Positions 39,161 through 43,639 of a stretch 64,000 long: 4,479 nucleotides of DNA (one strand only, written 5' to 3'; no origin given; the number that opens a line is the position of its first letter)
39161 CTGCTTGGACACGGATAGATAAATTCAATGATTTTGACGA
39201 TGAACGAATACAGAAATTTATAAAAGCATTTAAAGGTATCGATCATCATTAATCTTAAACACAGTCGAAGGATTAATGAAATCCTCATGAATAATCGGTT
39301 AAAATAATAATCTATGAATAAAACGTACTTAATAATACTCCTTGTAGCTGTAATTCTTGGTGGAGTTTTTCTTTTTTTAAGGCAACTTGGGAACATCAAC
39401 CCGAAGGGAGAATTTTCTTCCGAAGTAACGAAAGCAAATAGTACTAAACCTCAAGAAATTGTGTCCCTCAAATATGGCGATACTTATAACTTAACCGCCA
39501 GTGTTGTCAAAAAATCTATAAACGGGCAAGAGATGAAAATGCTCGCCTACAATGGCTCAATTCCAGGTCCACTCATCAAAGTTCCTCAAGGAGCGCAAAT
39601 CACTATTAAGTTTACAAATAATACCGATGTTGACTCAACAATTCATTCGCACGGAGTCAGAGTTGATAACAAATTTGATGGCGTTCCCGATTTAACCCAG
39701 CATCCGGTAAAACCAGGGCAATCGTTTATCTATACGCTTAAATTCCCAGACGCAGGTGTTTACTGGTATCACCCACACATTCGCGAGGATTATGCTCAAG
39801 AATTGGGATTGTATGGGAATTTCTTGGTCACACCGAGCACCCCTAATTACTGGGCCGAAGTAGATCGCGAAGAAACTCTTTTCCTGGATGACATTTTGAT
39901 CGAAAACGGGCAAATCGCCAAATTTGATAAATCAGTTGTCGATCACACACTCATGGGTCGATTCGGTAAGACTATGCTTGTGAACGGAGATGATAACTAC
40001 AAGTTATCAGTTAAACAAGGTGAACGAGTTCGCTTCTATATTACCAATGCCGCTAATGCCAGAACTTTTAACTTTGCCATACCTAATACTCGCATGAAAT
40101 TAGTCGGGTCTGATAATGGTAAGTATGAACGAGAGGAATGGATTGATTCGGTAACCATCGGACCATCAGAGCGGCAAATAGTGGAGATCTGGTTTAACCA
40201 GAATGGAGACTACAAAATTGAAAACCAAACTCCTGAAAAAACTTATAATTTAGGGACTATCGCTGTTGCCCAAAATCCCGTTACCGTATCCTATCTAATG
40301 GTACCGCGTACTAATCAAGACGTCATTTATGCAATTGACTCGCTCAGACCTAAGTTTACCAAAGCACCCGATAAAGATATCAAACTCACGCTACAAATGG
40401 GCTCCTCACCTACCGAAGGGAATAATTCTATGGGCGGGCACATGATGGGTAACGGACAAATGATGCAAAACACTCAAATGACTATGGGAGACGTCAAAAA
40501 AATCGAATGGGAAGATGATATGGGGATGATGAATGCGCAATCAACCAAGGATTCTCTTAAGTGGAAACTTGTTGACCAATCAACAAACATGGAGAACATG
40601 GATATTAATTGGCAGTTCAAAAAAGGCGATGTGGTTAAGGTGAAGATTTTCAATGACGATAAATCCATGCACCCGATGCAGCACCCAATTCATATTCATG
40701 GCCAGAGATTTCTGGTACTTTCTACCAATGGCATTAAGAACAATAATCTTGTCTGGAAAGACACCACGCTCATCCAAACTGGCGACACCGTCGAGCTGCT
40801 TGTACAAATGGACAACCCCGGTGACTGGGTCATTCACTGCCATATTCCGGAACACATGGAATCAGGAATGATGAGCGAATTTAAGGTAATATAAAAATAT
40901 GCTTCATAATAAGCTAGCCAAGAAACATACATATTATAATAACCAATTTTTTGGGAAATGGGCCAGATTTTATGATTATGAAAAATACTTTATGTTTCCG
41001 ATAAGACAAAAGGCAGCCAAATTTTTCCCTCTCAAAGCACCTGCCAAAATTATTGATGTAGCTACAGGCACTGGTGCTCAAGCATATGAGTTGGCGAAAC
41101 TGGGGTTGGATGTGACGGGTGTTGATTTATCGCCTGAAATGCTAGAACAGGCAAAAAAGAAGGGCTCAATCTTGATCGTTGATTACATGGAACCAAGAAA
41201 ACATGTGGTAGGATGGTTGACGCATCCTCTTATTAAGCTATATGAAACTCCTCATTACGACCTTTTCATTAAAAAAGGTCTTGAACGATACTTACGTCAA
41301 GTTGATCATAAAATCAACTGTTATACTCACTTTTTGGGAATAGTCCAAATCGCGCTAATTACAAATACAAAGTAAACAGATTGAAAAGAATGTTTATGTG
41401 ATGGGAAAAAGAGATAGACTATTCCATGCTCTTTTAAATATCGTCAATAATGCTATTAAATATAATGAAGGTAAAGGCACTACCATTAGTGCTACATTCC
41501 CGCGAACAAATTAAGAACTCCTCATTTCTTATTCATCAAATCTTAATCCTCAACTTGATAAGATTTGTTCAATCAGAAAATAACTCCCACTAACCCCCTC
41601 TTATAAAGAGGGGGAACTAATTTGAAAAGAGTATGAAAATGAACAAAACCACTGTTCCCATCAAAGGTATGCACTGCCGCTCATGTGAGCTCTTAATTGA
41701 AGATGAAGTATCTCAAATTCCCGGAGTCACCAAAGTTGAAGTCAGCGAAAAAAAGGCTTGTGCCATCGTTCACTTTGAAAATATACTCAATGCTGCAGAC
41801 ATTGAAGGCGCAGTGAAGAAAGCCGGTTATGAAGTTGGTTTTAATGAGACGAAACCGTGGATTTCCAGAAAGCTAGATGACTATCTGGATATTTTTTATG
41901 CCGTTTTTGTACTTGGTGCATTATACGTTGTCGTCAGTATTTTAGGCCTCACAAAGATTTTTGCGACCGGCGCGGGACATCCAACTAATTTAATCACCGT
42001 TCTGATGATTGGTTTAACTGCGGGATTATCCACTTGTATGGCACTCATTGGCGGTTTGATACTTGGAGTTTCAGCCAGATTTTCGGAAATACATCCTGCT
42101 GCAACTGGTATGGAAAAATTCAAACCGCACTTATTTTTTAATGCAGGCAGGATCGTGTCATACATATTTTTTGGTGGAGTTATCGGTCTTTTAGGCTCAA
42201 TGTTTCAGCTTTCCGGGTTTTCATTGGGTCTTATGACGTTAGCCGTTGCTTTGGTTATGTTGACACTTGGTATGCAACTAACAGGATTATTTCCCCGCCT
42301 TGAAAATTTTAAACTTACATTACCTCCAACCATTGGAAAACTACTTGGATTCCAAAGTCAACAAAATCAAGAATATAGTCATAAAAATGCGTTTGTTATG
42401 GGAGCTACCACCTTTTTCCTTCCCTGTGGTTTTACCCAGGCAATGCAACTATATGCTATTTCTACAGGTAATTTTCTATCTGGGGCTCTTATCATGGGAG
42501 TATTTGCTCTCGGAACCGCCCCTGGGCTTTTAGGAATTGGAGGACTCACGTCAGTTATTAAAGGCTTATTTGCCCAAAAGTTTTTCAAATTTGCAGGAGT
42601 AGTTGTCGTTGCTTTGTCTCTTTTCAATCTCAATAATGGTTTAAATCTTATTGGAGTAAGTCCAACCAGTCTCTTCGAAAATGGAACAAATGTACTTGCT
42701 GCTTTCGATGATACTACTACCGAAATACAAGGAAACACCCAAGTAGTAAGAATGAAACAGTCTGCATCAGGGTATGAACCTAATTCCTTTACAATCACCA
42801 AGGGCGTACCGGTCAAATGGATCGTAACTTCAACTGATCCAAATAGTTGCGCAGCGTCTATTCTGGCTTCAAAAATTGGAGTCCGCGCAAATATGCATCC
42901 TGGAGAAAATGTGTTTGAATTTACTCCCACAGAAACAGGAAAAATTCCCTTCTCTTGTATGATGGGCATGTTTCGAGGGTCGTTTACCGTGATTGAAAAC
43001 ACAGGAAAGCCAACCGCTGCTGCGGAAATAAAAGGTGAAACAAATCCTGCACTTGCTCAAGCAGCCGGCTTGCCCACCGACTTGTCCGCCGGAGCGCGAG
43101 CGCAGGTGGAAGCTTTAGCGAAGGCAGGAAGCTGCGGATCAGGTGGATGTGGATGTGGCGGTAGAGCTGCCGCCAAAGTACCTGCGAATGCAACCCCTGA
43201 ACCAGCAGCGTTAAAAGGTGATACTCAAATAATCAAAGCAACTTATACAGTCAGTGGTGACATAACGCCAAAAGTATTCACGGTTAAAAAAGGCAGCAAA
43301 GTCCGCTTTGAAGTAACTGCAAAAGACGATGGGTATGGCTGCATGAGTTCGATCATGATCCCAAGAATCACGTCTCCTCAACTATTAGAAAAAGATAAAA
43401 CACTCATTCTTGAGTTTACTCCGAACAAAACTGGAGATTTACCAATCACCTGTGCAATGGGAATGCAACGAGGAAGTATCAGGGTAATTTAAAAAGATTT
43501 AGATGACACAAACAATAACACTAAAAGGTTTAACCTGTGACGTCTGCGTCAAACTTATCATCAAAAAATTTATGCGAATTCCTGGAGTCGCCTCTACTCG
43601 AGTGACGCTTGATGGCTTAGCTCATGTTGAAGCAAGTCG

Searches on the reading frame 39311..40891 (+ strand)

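Call 64: search_protein_families(library=pfam, proteins=[window:39311-40891:+], max_evalue=0.001)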
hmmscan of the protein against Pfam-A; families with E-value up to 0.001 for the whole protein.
window:39311-40891:+ (527 aa): 5 families
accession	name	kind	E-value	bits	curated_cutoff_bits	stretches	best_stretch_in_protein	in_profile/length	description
PF07731.20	Cu-oxidase_2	-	4.7e-34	117.5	20.4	2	417-526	23-133/137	Multicopper oxidase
PF07732.21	Cu-oxidase_3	-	4e-29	101.5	21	1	69-176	8-117/119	Multicopper oxidase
PF00394.28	Cu-oxidase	-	3.9e-16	60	21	1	219-318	36-141/157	Multicopper oxidase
PF13473.12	Cupredoxin_1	-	2.4e-05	24.7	27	0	71-121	19-69/104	Cupredoxin-like domain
PF06525.17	SoxE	-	0.00016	21.6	21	0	485-523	97-135/149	Sulfocyanin (SoxE) domain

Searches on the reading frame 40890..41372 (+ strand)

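Call 64: search_protein_families(library=pfam, proteins=[window:40890-41372:+], max_evalue=0.001)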
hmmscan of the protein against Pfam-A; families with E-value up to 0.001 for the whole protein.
window:40890-41372:+ (161 aa): 6 families
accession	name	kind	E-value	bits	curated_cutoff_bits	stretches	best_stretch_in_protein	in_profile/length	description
PF13649.12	Methyltransf_25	-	6e-09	36.9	27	1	54-92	1-41/97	Methyltransferase domain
PF08241.18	Methyltransf_11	-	1.1e-07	32.8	21.2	1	56-93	2-39/95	Methyltransferase domain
PF13847.12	Methyltransf_31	-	6.9e-07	29.5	27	1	52-91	5-47/145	Methyltransferase domain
PF13489.12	Methyltransf_23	-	1.1e-05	25.7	27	1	39-88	10-60/164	Methyltransferase domain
PF08242.18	Methyltransf_12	-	3.9e-05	24.7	30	1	55-91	1-39/98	Methyltransferase domain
PF01209.24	Ubie_methyltran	-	0.00014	21.8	20.1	1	39-91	36-91/233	ubiE/COQ5 methyltransferase family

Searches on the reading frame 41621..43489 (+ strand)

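Call 63: search_protein_families(library=pfam, proteins=[window:41621-43489:+], max_evalue=0.001)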
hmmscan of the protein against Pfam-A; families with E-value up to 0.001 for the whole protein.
window:41621-43489:+ (623 aa): 3 families
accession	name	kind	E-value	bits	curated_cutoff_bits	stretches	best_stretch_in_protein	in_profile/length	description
PF13386.12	DsbD_2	-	2.7e-31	109.5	24.9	1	127-333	2-197/199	Cytochrome C biogenesis protein transmembrane region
PF13473.12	Cupredoxin_1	-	1.9e-17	63.6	27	2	370-457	17-104/104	Cupredoxin-like domain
PF00403.32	HMA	-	4.1e-09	37.1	24.8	1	11-71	1-62/62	Heavy-metal-associated domain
